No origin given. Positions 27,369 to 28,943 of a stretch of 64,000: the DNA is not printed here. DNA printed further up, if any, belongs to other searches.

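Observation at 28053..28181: In-frame 129-nt GC-rich, inverted-repeat-bounded structured element inside phosphoglycerate kinase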

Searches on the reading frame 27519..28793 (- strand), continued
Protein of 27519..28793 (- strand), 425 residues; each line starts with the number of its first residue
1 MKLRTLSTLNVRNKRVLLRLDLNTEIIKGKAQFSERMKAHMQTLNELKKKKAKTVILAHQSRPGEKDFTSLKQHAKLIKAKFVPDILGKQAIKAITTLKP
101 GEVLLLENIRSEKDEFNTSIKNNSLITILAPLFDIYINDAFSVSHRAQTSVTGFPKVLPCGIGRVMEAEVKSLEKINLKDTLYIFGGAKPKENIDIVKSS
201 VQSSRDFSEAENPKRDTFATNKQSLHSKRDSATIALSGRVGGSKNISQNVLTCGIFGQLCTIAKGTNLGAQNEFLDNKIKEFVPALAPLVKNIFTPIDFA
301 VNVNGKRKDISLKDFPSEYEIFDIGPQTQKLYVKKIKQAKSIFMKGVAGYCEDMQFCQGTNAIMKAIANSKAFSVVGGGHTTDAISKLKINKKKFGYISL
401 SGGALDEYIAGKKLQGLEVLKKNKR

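Call 18: find_encoding_contigs(protein=P0006, flank=3000, max_places=2)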
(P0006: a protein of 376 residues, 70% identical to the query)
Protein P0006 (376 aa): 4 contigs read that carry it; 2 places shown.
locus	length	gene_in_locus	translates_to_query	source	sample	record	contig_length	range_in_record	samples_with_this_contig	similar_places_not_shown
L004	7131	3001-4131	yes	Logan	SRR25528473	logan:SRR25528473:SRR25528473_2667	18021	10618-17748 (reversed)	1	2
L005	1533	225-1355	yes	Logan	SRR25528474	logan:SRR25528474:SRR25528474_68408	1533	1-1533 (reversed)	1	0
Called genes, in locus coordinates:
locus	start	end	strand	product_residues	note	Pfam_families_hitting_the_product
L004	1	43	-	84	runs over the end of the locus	-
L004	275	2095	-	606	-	PF04851:ResIII, PF00176:SNF2-rel_dom, PF00270:DEAD, PF00271:Helicase_C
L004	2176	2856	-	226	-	PF13489:Methyltransf_23 (weak), PF07021:MetW (weak)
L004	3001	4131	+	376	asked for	PF00162:PGK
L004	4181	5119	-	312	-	PF02661:Fic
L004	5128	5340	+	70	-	PF00162:PGK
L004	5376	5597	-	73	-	-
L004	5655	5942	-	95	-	-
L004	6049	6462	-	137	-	-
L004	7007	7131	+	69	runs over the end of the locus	PF04014:MazE_antitoxin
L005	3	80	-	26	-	?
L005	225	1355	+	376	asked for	PF00162:PGK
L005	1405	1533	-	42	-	?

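Call 40: find_homologous_proteins(query=A4, max_evalue=1e-20)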
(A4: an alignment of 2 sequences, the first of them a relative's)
Query A4 (2 sequences) (425 aa, profile of the alignment): 3528 proteins with E <= 1e-20 among 8000 candidates; the best 120 are listed.
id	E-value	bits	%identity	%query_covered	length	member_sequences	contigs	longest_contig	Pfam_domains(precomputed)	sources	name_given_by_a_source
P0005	1.3e-283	958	69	99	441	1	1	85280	PF00162.25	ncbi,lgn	-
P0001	2.3e-266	902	100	100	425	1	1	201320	PF00162.25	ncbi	ncbi:MAG: phosphoglycerate kinase [archaeon]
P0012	4.3e-225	765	67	99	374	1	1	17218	PF00162.25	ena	-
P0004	7.5e-225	765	74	100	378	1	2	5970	PF00162.25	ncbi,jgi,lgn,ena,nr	ncbi:MAG: phosphoglycerate kinase [Nanoarchaeota archaeon]|nr:phosphoglycerate kinase [Nanoarchaeota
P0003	1.2e-221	754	75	99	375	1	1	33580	PF00162.25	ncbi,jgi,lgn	jgi:phosphoglycerate kinase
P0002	1.4e-219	747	76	100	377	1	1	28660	PF00162.25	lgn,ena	-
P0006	1.7e-218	744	70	100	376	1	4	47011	PF00162.25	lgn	-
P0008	2.7e-214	730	69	99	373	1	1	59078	PF00162.25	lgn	-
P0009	1.0e-212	725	69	99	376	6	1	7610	PF00162.25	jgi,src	-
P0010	2.7e-211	720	69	99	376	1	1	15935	PF00162.25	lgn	-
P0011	2.0e-210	717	68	99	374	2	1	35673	PF00162.25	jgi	jgi:phosphoglycerate kinase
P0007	6.9e-207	705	68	99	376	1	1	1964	PF00162.25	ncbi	-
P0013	3.6e-203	693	67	96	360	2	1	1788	PF00162.25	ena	-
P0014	1.1e-198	678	66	99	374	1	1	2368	PF00162.25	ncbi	-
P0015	1.3e-193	662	66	99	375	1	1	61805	PF00162.25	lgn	-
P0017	3.2e-183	627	64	99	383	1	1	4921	PF00162.25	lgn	-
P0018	5.6e-181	620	60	99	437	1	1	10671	PF00162.25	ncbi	-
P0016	8.2e-181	620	69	91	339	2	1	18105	PF00162.25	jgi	-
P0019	5.6e-175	600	62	95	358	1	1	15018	PF00162.25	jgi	jgi:phosphoglycerate kinase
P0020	1.0e-160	553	56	100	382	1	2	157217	PF00162.25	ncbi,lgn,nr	ncbi:phosphoglycerate kinase [Candidatus Pacearchaeota archaeon]|nr:phosphoglycerate kinase [Candida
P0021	3.9e-158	545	55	100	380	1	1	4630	PF00162.25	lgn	-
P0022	1.9e-153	529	54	100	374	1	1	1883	PF00162.25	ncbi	-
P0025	1.2e-151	523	52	99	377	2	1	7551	PF00162.25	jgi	-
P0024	1.5e-151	523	55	99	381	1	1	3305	PF00162.25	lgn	-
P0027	2.1e-151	523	52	99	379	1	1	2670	PF00162.25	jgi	jgi:phosphoglycerate kinase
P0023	2.6e-151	522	53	99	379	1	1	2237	PF00162.25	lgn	-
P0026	2.1e-150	519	53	99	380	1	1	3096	PF00162.25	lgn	-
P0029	1.1e-148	514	50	99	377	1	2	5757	PF00162.25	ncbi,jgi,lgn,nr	ncbi:phosphoglycerate kinase [Candidatus Woesearchaeota archaeon]|nr:phosphoglycerate kinase [Candid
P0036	1.8e-148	513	50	99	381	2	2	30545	PF00162.25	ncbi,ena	ncbi:MAG: phosphoglycerate kinase [Nanoarchaeota archaeon]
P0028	2.1e-147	509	53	99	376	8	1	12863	PF00162.25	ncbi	-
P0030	2.3e-147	509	52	100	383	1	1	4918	PF00162.25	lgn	-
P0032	5.1e-143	495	53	98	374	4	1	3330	PF00162.25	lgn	-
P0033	1.6e-142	493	51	99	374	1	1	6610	PF00162.25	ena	-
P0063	3.9e-142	492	50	99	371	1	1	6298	PF00162.25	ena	-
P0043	6.7e-142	491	51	99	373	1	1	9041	PF00162.25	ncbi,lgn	-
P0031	8.8e-142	491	52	99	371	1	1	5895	PF00162.25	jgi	-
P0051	1.3e-141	490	51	99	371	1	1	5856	PF00162.25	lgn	-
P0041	1.8e-140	487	47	100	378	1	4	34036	PF00162.25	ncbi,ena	-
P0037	5.9e-140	485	50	99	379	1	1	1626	PF00162.25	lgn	-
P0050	8.4e-140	484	50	99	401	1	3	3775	PF00162.25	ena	-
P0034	2.9e-139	483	51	100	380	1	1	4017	PF00162.25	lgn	-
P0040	4.1e-139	482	51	99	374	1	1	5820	PF00162.25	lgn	-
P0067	8.3e-139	481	50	99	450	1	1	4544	PF00162.25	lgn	-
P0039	1.4e-138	480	52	99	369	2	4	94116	PF00162.25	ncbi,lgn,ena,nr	ncbi:phosphoglycerate kinase [Candidatus Pacearchaeota archaeon]|nr:phosphoglycerate kinase [Candida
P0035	1.6e-138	480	52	99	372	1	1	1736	PF00162.25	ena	-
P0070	5.2e-138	478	50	99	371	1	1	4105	PF00162.25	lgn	-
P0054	5.5e-138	478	47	100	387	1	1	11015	PF00162.25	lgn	-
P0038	5.9e-138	478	50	99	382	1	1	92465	PF00162.25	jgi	-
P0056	1.3e-137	477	50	99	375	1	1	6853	PF00162.25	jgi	-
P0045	1.4e-137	477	50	99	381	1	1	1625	PF00162.25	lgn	-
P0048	1.5e-137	477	50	99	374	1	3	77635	PF00162.25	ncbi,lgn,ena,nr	ncbi:bifunctional PGK/TIM [archaeon BMS3Abin17]|nr:bifunctional PGK/TIM [archaeon BMS3Abin17] HDZ609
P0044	1.7e-137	477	50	99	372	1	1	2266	PF00162.25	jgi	-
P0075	2.0e-137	477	49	100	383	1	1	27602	PF00162.25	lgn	-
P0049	5.8e-137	475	51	99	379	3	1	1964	PF00162.25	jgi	-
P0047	9.7e-137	474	50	99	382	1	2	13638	PF00162.25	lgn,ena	-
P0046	9.8e-137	474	50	98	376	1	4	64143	PF00162.25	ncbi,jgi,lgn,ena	-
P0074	1.1e-136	474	50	98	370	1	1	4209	PF00162.25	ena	-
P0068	1.5e-136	474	47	99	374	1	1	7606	PF00162.25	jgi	-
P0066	4.4e-136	472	50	99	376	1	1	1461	PF00162.25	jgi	-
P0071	7.6e-136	471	49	99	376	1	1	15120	PF00162.25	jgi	-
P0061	1.8e-135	470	50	99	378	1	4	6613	PF00162.25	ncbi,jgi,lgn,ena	-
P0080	2.4e-135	470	48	98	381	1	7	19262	PF00162.25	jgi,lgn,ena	-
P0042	3.3e-135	469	50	99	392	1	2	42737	PF00162.25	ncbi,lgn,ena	-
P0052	3.7e-135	469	48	100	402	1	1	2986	PF00162.25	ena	-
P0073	4.8e-135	469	60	45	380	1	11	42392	PF00162.25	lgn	-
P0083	5.0e-135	469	49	98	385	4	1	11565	PF00162.25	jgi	-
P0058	5.0e-135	469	49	100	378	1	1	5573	PF00162.25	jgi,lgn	-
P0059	5.0e-135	469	51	99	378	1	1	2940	PF00162.25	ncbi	-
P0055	6.5e-135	468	50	99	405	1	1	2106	PF00162.25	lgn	-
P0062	8.2e-135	468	50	99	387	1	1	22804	PF00162.25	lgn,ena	-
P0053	1.4e-134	467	49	99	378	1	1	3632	PF00162.25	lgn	-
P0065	1.4e-134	467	49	98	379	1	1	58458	PF00162.25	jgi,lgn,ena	-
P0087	3.6e-134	466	49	99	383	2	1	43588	PF00162.25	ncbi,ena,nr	ncbi:phosphoglycerate kinase [Candidatus Pacearchaeota archaeon]|nr:phosphoglycerate kinase [Candida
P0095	4.0e-134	466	49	98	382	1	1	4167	PF00162.25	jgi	jgi:phosphoglycerate kinase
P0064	4.1e-134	466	49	99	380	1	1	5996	PF00162.25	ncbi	ncbi:MAG: Phosphoglycerate kinase [archaeon]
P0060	5.4e-134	465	51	99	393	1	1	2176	PF00162.25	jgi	-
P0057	8.0e-134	465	50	98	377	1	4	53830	PF00162.25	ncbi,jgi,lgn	-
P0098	8.5e-134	465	49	99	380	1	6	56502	PF00162.25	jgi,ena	-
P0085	9.0e-134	464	49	100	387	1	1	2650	PF00162.25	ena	-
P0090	9.4e-134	464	48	99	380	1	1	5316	PF00162.25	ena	-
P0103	3.6e-133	463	48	99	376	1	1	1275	PF00162.25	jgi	-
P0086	3.6e-133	463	49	99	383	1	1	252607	PF00162.25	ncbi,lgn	ncbi:MAG: phosphoglycerate kinase [Nanoarchaeota archaeon]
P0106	5.8e-133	462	47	100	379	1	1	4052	PF00162.25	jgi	jgi:phosphoglycerate kinase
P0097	6.1e-133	462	47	99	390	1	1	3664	PF00162.25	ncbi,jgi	-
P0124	9.7e-133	461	48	99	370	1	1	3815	PF00162.25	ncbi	-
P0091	1.3e-132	461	49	99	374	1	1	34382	PF00162.25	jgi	-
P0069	1.3e-132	461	48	99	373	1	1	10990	PF00162.25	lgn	-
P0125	1.5e-132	461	47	98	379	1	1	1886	PF00162.25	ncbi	-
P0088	1.7e-132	460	51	99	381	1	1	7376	PF00162.25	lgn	-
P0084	2.1e-132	460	51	98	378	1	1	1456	PF00162.25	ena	-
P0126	2.9e-132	460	49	99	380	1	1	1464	PF00162.25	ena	-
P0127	4.0e-132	459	47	98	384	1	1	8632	PF00162.25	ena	-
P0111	5.2e-132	459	49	98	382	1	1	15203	PF00162.25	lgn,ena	-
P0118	5.6e-132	459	49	98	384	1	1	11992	PF00162.25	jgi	jgi:phosphoglycerate kinase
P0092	7.0e-132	458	50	98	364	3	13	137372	PF00162.25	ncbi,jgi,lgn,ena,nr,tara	ncbi:phosphoglycerate kinase [Candidatus Pacearchaeota archaeon]|nr:phosphoglycerate kinase [Candida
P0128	7.8e-132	458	48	98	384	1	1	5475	PF00162.25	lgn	-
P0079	9.1e-132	458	51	98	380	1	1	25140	PF00162.25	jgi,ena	-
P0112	1.5e-131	457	49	99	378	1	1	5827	PF00162.25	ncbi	-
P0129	1.6e-131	457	48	98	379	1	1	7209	PF00162.25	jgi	jgi:phosphoglycerate kinase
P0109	1.8e-131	457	47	98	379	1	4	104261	PF00162.25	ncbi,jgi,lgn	-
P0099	2.0e-131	457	50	97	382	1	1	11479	PF00162.25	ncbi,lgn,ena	-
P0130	2.0e-131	457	50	98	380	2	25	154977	PF00162.25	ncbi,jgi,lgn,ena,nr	ncbi:phosphoglycerate kinase [Candidatus Pacearchaeota archaeon]|nr:phosphoglycerate kinase [Candida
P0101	2.1e-131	457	48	99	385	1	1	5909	PF00162.25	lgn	-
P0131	2.5e-131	456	47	99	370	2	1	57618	PF00162.25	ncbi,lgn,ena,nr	ncbi:MAG: phosphoglycerate kinase [Nanoarchaeota archaeon]|nr:phosphoglycerate kinase [Nanoarchaeota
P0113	2.7e-131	456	49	99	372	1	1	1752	PF00162.25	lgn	-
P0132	2.7e-131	456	49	98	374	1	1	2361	PF00162.25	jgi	-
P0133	2.8e-131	456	48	99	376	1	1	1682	PF00162.25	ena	-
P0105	2.8e-131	456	47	100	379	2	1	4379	PF00162.25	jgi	-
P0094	4.2e-131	456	49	99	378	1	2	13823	PF00162.25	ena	-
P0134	5.5e-131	455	48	99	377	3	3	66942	PF00162.25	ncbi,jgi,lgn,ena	-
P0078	5.8e-131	455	49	99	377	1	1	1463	PF00162.25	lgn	-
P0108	6.9e-131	455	59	40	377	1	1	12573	PF00162.25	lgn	-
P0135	7.2e-131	455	46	98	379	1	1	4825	PF00162.25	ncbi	-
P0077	7.5e-131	455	50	98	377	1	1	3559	PF00162.25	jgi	jgi:phosphoglycerate kinase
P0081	1.3e-130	454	49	99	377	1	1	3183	PF00162.25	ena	-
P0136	1.5e-130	454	50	99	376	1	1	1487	PF00162.25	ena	-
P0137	1.5e-130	454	49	99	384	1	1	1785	PF00162.25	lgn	-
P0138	1.6e-130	454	49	99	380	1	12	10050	PF00162.25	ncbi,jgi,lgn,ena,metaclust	metaclust:\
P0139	2.0e-130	453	50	98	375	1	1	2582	PF00162.25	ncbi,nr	ncbi:MAG: phosphoglycerate kinase [bacterium]|nr:phosphoglycerate kinase [bacterium]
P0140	2.1e-130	453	49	98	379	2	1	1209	PF00162.25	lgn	-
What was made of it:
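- Tried and rejected: No third insert-bearing PGK appeared among the best 120 (call 40).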

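Call 43: find_encoding_contigs(protein=P0012, flank=10000, max_places=2)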
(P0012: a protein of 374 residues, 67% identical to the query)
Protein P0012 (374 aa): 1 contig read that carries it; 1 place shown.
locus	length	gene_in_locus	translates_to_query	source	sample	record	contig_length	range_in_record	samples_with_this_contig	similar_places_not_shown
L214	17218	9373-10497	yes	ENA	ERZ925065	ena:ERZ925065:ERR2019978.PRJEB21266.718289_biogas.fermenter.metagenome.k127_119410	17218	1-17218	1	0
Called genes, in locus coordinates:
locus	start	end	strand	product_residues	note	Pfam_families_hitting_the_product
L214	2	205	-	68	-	?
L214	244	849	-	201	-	PF02163:Peptidase_M50 (faint)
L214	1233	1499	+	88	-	-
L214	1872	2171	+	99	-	-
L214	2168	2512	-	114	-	-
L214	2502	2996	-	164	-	-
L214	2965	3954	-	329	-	-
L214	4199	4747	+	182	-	PF00990:GGDEF, PF22335:Cas10-Cmr2_palm2 (weak), PF24898:GGDEF_GdpP (faint)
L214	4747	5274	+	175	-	-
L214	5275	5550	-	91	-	PF01096:Zn_ribbon_TFIIS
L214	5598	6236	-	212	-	-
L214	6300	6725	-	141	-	PF07927:HicA_toxin (weak)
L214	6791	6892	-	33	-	-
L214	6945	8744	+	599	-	PF00664:ABC_membrane, PF00005:ABC_tran, PF02463:SMC_N (faint)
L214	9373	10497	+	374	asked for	PF00162:PGK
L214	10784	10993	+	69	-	PF04014:MazE_antitoxin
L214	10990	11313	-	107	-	-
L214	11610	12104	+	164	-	PF05168:HEPN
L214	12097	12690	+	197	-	PF01909:NTP_transf_2, PF18765:Polbeta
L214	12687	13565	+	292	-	-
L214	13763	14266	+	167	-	PF01909:NTP_transf_2, PF18765:Polbeta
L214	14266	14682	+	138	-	-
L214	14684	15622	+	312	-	PF00294:PfkB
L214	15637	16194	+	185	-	PF09335:VTT_dom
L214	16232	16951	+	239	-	PF09335:VTT_dom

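Call 44: find_encoding_contigs(protein=P0003, flank=3000, max_places=1)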
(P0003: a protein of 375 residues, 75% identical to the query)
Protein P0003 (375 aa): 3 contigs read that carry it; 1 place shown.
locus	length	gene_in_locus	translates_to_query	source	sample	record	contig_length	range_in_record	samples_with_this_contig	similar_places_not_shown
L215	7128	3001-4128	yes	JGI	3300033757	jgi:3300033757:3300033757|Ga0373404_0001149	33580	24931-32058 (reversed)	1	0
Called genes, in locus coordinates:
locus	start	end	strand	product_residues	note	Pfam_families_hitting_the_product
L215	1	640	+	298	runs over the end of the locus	-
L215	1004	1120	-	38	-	-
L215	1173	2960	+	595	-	PF00664:ABC_membrane, PF09818:ABC_ATPase (faint), PF00005:ABC_tran, PF02463:SMC_N (weak)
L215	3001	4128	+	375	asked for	PF00162:PGK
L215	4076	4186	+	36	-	-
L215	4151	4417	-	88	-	PF05016:ParE_toxin (weak), PF15781:ParE-like_toxin (weak)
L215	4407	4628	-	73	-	-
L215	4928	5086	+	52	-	-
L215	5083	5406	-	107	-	-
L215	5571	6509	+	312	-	PF00294:PfkB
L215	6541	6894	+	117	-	-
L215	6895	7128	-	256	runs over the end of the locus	PF04072:LCM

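Call 73: predict_structure(alignment_id=A1)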
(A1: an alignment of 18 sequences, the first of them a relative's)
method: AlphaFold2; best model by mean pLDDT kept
length: 425 residues; sequences in the alignment: 18
mean_pLDDT: 79.1   pTM: 0.75
mean pLDDT of the five models: 79.1, 75.5, 72.8, 58.7, 54.4
residues with pLDDT >= 90: 173; 70-90: 155; 50-70: 48; < 50: 49
segments of 3 or more residues with pLDDT < 50: 63-66, 204-245
pLDDT, mean of each block of 10 residues (from residue 1): 83 95 69 77 95 91 55 87 93 97 91 72 84 91 64 79 86 72 85 82 42 31 30 27 52 93 94 90 90 90 92 94 95 94 89 86 95 83 85 87 72 72 55
secondary structure, 60 per line:
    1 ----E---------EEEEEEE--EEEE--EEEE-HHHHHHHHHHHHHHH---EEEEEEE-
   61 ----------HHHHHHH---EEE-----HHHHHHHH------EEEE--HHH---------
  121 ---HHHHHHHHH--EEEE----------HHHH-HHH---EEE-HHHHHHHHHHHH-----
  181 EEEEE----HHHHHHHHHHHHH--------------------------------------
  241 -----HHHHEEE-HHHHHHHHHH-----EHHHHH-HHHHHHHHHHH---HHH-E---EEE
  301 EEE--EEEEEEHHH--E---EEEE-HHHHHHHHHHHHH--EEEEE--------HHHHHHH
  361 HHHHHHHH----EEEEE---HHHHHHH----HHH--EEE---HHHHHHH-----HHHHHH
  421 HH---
elements in order: E15-21 E24-27 E30-33 H35-49 E53-59 H71-77 E81-83 H89-96 E103-106 H124-132 E135-138 H149-152 E160-162 H164-175 E181-185 H190-202 H246-249 E250-252 H254-263 H270-274 H276-286 E298-303 E306-311 E321-324 H326-338 E341-345 H354-368 E373-377 H381-387 E397-399 H403-409 H415-422
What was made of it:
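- On RPE-like protein-coding palindromic element: The insert is a loop with pLDDT below 50 between confident secondary-structure elements (call 73).
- They lie between a confident helix (190-202) and strand (250-252) (call 73).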

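Call 81: find_encoding_contigs(protein=P0008, flank=10000, max_places=1)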
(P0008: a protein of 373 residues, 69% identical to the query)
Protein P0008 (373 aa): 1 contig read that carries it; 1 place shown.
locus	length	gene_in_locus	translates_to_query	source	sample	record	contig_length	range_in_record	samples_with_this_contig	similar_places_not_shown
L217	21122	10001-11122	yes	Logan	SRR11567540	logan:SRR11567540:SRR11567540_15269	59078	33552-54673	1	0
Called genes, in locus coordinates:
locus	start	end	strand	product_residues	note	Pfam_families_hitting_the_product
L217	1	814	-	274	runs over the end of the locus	PF00480:ROK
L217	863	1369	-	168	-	-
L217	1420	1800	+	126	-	-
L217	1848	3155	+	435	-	-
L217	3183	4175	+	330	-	PF00044:Gp_dh_N, PF02800:Gp_dh_C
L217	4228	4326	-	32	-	-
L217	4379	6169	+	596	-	PF00664:ABC_membrane, PF00005:ABC_tran, PF02463:SMC_N (weak), PF13401:AAA_22 (faint)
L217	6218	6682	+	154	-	PF06560:GPI, PF07883:Cupin_2 (weak)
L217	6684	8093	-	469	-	-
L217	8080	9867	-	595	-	PF00176:SNF2-rel_dom, PF04851:ResIII, PF00270:DEAD, PF00271:Helicase_C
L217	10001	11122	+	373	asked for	PF00162:PGK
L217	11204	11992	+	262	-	-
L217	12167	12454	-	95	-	-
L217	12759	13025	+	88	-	-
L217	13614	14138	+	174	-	PF04229:GrpB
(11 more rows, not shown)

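Call 82: find_encoding_contigs(protein=P0011, flank=10000, max_places=1)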
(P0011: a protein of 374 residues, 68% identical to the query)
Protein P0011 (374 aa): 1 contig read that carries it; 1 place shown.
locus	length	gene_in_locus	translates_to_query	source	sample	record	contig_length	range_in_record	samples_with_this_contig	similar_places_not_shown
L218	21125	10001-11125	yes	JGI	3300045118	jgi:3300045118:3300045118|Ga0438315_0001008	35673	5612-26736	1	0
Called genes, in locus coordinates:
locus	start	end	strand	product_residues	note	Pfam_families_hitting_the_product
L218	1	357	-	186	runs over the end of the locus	-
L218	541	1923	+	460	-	PF13396:PLDc_N, PF13091:PLDc_2, PF00614:PLDc, PF13091:PLDc_2, PF00614:PLDc (weak)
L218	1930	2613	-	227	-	-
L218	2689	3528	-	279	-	PF00480:ROK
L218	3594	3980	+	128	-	-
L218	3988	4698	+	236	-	PF05175:MTS, PF06325:PrmA (weak), PF13489:Methyltransf_23, PF13847:Methyltransf_31, PF08241:Methyltransf_11, PF08242:Methyltransf_12 (weak), PF13649:Methyltransf_25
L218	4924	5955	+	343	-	PF05977:MFS_3, PF07690:MFS_1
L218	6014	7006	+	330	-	PF00044:Gp_dh_N, PF02800:Gp_dh_C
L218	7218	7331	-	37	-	-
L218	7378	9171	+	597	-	PF00664:ABC_membrane, PF00005:ABC_tran, PF02463:SMC_N (faint), PF20720:nSTAND3 (faint)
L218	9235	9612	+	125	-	PF01209:Ubie_methyltran (weak), PF03848:TehB (weak), PF13489:Methyltransf_23, PF02353:CMAS (weak), PF13847:Methyltransf_31, PF08241:Methyltransf_11, PF08242:Methyltransf_12, PF13649:Methyltransf_25, +1 more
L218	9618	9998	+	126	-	-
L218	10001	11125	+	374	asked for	PF00162:PGK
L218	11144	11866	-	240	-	PF13328:HD_4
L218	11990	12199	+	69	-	PF04014:MazE_antitoxin (weak)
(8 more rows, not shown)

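Call 83: find_encoding_contigs(protein=P0015, flank=10000, max_places=1)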
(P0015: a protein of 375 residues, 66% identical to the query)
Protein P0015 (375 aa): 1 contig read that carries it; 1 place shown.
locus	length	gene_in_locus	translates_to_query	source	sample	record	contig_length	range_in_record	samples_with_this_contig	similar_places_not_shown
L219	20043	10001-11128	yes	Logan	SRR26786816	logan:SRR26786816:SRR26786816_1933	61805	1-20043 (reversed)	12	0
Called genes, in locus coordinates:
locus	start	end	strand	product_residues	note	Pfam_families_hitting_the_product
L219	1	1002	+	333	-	PF00044:Gp_dh_N, PF02800:Gp_dh_C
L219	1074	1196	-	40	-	-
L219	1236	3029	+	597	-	PF00664:ABC_membrane, PF00005:ABC_tran, PF02463:SMC_N (faint), PF13175:AAA_15 (weak)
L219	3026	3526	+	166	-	PF13302:Acetyltransf_3, PF00583:Acetyltransf_1, PF13508:Acetyltransf_7 (weak)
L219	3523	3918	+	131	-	-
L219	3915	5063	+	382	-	PF00723:Glyco_hydro_15, PF22422:MGH1-like_GH (faint)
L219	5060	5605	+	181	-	-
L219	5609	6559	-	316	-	PF01047:MarR (weak), PF08279:HTH_11 (faint), PF12802:MarR_2 (weak), PF13404:HTH_AsnC-type, PF13412:HTH_24, PF13404:HTH_AsnC-type, PF13412:HTH_24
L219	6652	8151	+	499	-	-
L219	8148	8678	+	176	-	-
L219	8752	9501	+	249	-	PF01209:Ubie_methyltran, PF03141:Methyltransf_29 (weak), PF06325:PrmA (weak), PF13489:Methyltransf_23, PF13847:Methyltransf_31, PF08241:Methyltransf_11, PF08242:Methyltransf_12, PF13649:Methyltransf_25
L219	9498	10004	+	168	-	PF13302:Acetyltransf_3, PF13420:Acetyltransf_4, PF00583:Acetyltransf_1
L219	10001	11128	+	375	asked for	PF00162:PGK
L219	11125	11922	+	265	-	PF03372:Exo_endo_phos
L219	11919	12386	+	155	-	-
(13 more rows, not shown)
